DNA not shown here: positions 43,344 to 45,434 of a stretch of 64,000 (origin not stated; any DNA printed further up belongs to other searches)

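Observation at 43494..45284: Chimeric initiating transferase: WecA-family PNPT catalytic domain followed by the TM + Rossmann (CoA_binding_3-like) module normally found at the N-terminus of WbaP/CapD-type proteins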

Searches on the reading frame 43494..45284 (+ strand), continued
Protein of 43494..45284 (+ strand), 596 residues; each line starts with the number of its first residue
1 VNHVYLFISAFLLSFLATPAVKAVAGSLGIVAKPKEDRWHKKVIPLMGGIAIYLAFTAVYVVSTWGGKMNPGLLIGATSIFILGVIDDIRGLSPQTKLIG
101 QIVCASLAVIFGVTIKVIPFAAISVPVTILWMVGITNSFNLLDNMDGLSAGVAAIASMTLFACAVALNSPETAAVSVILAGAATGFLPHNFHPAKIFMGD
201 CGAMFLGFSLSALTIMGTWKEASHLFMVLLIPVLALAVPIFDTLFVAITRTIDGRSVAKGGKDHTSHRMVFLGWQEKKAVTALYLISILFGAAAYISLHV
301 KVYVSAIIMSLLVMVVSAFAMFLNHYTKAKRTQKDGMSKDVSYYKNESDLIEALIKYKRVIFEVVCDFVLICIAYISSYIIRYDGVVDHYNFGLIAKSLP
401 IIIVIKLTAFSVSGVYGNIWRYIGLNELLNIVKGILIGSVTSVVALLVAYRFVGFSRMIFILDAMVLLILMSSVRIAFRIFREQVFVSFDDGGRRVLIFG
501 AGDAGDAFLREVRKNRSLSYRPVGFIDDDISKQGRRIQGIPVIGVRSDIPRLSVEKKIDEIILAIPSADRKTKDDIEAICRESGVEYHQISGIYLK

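Call 33: predict_structure(alignment_id=A1)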
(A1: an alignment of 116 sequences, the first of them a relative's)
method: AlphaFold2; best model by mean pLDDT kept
length: 596 residues; sequences in the alignment: 116
mean_pLDDT: 81.0   pTM: 0.71
mean pLDDT of the five models: 81.0, 78.7, 73.8, 73.7, 68.9
residues with pLDDT >= 90: 204; 70-90: 268; 50-70: 86; < 50: 38
segments of 3 or more residues with pLDDT < 50: 327-349, 420-422, 486-491
pLDDT, mean of each block of 10 residues (from residue 1): 95 97 89 61 83 97 81 95 94 89 96 85 91 92 86 95 89 94 95 87 95 81 60 79 76 61 63 69 89 87 83 81 54 35 44 60 87 93 85 91 94 73 69 93 91 86 94 79 50 77 80 68 86 75 87 85 82 84 82 51
secondary structure, 60 per line:
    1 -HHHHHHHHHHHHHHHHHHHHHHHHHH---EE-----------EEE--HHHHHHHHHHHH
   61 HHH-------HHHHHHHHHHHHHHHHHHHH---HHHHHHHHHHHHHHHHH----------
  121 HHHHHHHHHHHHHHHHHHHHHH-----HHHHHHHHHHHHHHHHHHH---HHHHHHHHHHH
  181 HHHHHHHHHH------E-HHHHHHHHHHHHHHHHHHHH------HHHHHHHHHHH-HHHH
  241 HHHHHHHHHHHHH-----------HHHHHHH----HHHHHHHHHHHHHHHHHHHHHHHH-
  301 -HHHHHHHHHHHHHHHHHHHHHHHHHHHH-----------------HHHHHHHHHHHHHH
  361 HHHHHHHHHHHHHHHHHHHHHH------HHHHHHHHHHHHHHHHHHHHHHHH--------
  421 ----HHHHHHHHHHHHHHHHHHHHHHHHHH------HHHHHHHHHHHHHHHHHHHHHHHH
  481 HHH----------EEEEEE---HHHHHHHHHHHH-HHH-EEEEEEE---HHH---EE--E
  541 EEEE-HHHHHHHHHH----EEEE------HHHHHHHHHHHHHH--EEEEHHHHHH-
elements in order: H2-27 E44-46 H49-63 H71-90 H94-110 H121-142 H148-166 H170-190 H199-218 H225-235 H237-253 H265-271 H276-299 H302-329 H347-382 H389-412 H425-450 H457-483 E494-499 H503-514 E520-526 E540-544 H546-555 E560-563 H570-583 E586-589 H590-595

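Call 37: find_related_loci(query=A1, collection=genome_contigs, flank=6000)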
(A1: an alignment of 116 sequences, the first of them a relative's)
Query A1 (596 aa) in genome_contigs; peptide patterns used: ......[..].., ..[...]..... (x = any residue, [..] = any of these).
600 stretches matched a pattern (row limit reached: there are more); 587 encode a relative of the query (tblastn E <= 1e-3); the best 80 are kept; 80 distinct loci.
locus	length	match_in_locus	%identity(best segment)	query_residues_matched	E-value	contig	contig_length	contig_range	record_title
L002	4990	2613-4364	47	7-593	5e-175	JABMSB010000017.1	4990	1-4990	MAG: Candidatus Omnitrophota bacterium isolate bin.291 k141_961815, whole genome shotgun sequence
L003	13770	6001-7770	40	1-593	8e-138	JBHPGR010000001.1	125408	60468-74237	Candidatus Omnitrophota bacterium isolate SAG AM-311-N03 NODE_1_length_125408_cov_32.136327, whole genome shotgun sequen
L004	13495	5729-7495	38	10-590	2e-124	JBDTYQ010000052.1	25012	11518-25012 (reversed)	MAG: bacterium isolate cluster4_bin.143 NODE_3114_length_25012_cov_17.986737, whole genome shotgun sequence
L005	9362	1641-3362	39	18-585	1e-122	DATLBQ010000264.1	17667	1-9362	MAG TPA_asm: Pyrinomonadaceae bacterium isolate SMAG_U14302 k141_5646970, whole genome shotgun sequence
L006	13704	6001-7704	39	18-589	3e-121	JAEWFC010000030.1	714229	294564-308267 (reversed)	MAG: Acidobacteria bacterium isolate OH_PBlB_17 k127_1113627, whole genome shotgun sequence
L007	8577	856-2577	38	18-585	7e-114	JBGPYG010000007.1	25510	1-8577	MAG: Pyrinomonadaceae bacterium isolate OBJ1_062018_090_19 k141_386311_length_25510_cov_55.6788, whole genome shotgun se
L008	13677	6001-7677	38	13-579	2e-111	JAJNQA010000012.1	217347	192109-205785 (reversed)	MAG: Heliomicrobium sp. isolate MAG_31 k141_107547, whole genome shotgun sequence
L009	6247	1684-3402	39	18-590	6e-111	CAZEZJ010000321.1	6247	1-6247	MAG TPA_asm: uncultured Blastocatellaceae bacterium isolate binchicken_co174_37 genome assembly, contig: NODE_1941_lengt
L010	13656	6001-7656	36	21-579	2e-108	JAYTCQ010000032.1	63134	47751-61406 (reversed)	MAG: Blastocatellia bacterium isolate GFS_1591 GFS_1591_31, whole genome shotgun sequence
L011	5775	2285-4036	37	13-585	2e-101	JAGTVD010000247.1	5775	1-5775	MAG: Desulfatitalea sp. isolate SH-MAG143 SH-MAG143_contig_000247, whole genome shotgun sequence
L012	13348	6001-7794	35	3-586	1e-98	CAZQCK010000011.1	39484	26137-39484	MAG TPA_asm: uncultured Desulfobacterales bacterium isolate SRP141376_co1_390 genome assembly, contig: NODE_2410_length_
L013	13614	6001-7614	33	21-564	8e-98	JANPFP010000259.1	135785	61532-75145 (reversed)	MAG: Acidobacteriota bacterium isolate VAR_78_concoct_211 VAR_78_k141_4464208, whole genome shotgun sequence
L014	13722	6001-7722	34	1-586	1e-95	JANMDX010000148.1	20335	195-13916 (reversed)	MAG: Acidobacteriota bacterium isolate OTE_75_metabat_1 OTE_75_k141_1522846, whole genome shotgun sequence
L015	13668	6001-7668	34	29-591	3e-87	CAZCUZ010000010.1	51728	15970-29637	MAG TPA_asm: uncultured Salinivenus sp. isolate binchicken_co207_35 genome assembly, contig: NODE_343_length_51728_cov_2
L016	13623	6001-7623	33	29-580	4e-79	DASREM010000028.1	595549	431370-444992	MAG TPA_asm: Terriglobales bacterium isolate SMAG_U10006 k141_1719649, whole genome shotgun sequence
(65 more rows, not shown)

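Call 38: fold_search(model_id=the predicted structure, library=pdb)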
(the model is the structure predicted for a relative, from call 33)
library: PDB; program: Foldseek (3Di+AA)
matches with E <= 10: 488; with E <= 0.001: 37
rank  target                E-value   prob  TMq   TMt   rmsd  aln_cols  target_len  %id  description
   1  6oyh_D                1.2e-09  1.00  0.42  0.73   4.2       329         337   25  Crystal structure of MraY bound to carbacaprazamycin (released 2019-07-10)
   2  8cxr_C                1.3e-09  1.00  0.41  0.74   4.2       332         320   25  Crystal structure of MraY bound to a sphaerimicin analogue (released 2023-03-29)
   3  6oyh_A                2.2e-09  1.00  0.42  0.74   4.2       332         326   25  Crystal structure of MraY bound to carbacaprazamycin (released 2019-07-10)
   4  5jnq                  2.8e-09  1.00  0.41  0.77   3.7       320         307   25  MraY tunicamycin complex (released 2017-01-11)
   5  6oz6_C                3.8e-09  1.00  0.41  0.73   4.5       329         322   24  Crystal structure of MraY bound to 3'-hydroxymureidomycin A (released 2019-07-10)
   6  8cxr_A                5.1e-09  1.00  0.41  0.76   4.2       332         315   24  Crystal structure of MraY bound to a sphaerimicin analogue (released 2023-03-29)
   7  6oz6_A                5.7e-09  1.00  0.41  0.72   4.4       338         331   24  Crystal structure of MraY bound to 3'-hydroxymureidomycin A (released 2019-07-10)
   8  6oyh_B                5.9e-09  1.00  0.42  0.73   3.8       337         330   24  Crystal structure of MraY bound to carbacaprazamycin (released 2019-07-10)
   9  9b70_A                6.2e-09  1.00  0.41  0.69   5.1       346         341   24  Cryo-EM structure of MraY in complex with analogue 2 (released 2024-06-26)
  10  6oyz_A                7.2e-09  1.00  0.41  0.76   4.4       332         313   24  Crystal structure of MraY bound to capuramycin (released 2019-07-10)
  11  5ckr                  7.5e-09  1.00  0.40  0.70   4.8       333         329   25  Crystal Structure of MraY in complex with Muraymycin D2 (released 2016-03-02)
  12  8cxr_D                7.8e-09  1.00  0.40  0.76   4.0       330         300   24  Crystal structure of MraY bound to a sphaerimicin analogue (released 2023-03-29)
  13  6oyz_B                1.0e-08  1.00  0.41  0.71   4.6       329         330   22  Crystal structure of MraY bound to capuramycin (released 2019-07-10)
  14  6oz6_B                1.2e-08  1.00  0.42  0.76   4.2       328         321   25  Crystal structure of MraY bound to 3'-hydroxymureidomycin A (released 2019-07-10)
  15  6oyz_C                1.7e-08  1.00  0.41  0.77   3.9       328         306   23  Crystal structure of MraY bound to capuramycin (released 2019-07-10)
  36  3nkl_B                3.8e-04  1.00  0.16  0.73   1.3        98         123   33  Crystal Structure of UDP-D-Quinovosamine 4-Dehydrogenase from Vibrio fischeri (released 2010-08-18)
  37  8t53_A                8.4e-04  1.00  0.17  0.23  11.4       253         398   17  S. enterica WbaP in a styrene maleic acid liponanoparticle (released 2024-02-14)
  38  3nkl_A                1.1e-03  1.00  0.16  0.74   1.2        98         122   33  Crystal Structure of UDP-D-Quinovosamine 4-Dehydrogenase from Vibrio fischeri (released 2010-08-18)
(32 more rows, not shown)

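Call 45: find_encoding_contigs(protein=P0105, flank=8000, max_places=3)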
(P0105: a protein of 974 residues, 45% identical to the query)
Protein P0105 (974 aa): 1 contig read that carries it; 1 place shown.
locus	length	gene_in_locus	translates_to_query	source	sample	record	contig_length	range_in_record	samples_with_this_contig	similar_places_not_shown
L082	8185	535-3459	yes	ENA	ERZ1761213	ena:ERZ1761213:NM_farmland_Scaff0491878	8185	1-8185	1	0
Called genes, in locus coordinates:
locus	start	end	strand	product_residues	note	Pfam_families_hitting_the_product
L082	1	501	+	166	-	?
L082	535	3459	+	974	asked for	PF00953:Glycos_transf_4, PF13727:CoA_binding_3, PF00899:ThiF (faint), PF01370:Epimerase, PF02719:Polysacc_synt_2, PF04321:RmlD_sub_bind (weak)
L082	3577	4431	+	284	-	-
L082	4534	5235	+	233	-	PF02678:Pirin, PF17954:Pirin_C_2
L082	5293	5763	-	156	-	PF09970:DUF2204 (weak), PF10706:Aminoglyc_resit (faint)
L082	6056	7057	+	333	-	PF01073:3Beta_HSD, PF01370:Epimerase, PF02719:Polysacc_synt_2 (faint), PF04321:RmlD_sub_bind, PF07993:NAD_binding_4 (faint), PF16363:GDP_Man_Dehyd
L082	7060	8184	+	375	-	?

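Call 67: find_encoding_contigs(protein=P0001, flank=3000, max_places=6)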
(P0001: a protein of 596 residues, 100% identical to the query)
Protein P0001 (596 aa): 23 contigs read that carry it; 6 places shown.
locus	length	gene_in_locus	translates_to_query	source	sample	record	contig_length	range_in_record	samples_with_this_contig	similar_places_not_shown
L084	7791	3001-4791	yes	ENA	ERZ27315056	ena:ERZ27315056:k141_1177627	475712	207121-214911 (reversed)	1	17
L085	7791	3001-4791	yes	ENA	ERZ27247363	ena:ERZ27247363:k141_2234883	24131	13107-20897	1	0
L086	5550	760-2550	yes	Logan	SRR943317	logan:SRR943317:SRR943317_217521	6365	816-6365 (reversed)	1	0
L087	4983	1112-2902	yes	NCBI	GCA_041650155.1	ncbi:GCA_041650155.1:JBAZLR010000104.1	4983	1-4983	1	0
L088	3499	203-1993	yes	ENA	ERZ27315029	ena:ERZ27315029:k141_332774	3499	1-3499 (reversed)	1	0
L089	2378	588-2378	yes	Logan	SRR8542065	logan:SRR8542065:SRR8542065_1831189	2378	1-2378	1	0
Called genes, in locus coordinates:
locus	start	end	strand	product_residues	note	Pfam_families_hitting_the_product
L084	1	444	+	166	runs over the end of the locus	PF14221:DUF4330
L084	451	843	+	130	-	-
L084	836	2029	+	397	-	PF13477:Glyco_trans_4_2, PF13439:Glyco_transf_4, PF13579:Glyco_trans_4_4, PF20706:GT4-conflict (faint), PF00534:Glycos_transf_1, PF13692:Glyco_trans_1_4, PF13524:Glyco_trans_1_2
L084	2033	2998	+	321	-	PF01073:3Beta_HSD, PF01370:Epimerase, PF02719:Polysacc_synt_2, PF04321:RmlD_sub_bind, PF13460:NAD_binding_10 (faint), PF16363:GDP_Man_Dehyd, PF07993:NAD_binding_4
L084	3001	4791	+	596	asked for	PF00953:Glycos_transf_4, PF13727:CoA_binding_3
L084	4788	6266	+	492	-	PF04932:Wzy_C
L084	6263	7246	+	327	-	PF01075:Glyco_transf_9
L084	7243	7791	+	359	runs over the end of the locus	PF01075:Glyco_transf_9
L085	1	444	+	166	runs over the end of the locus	PF14221:DUF4330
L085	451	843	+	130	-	-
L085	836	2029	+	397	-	PF13477:Glyco_trans_4_2, PF13439:Glyco_transf_4, PF13579:Glyco_trans_4_4, PF20706:GT4-conflict (faint), PF00534:Glycos_transf_1, PF13692:Glyco_trans_1_4, PF13524:Glyco_trans_1_2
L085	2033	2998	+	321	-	PF01073:3Beta_HSD, PF01370:Epimerase, PF02719:Polysacc_synt_2, PF04321:RmlD_sub_bind, PF13460:NAD_binding_10 (faint), PF16363:GDP_Man_Dehyd, PF07993:NAD_binding_4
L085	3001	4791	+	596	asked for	PF00953:Glycos_transf_4, PF13727:CoA_binding_3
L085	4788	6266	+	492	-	PF04932:Wzy_C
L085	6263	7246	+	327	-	PF01075:Glyco_transf_9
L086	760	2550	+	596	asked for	PF00953:Glycos_transf_4, PF13727:CoA_binding_3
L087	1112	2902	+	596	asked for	PF00953:Glycos_transf_4, PF13727:CoA_binding_3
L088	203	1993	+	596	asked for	PF00953:Glycos_transf_4, PF13727:CoA_binding_3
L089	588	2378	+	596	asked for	PF00953:Glycos_transf_4, PF13727:CoA_binding_3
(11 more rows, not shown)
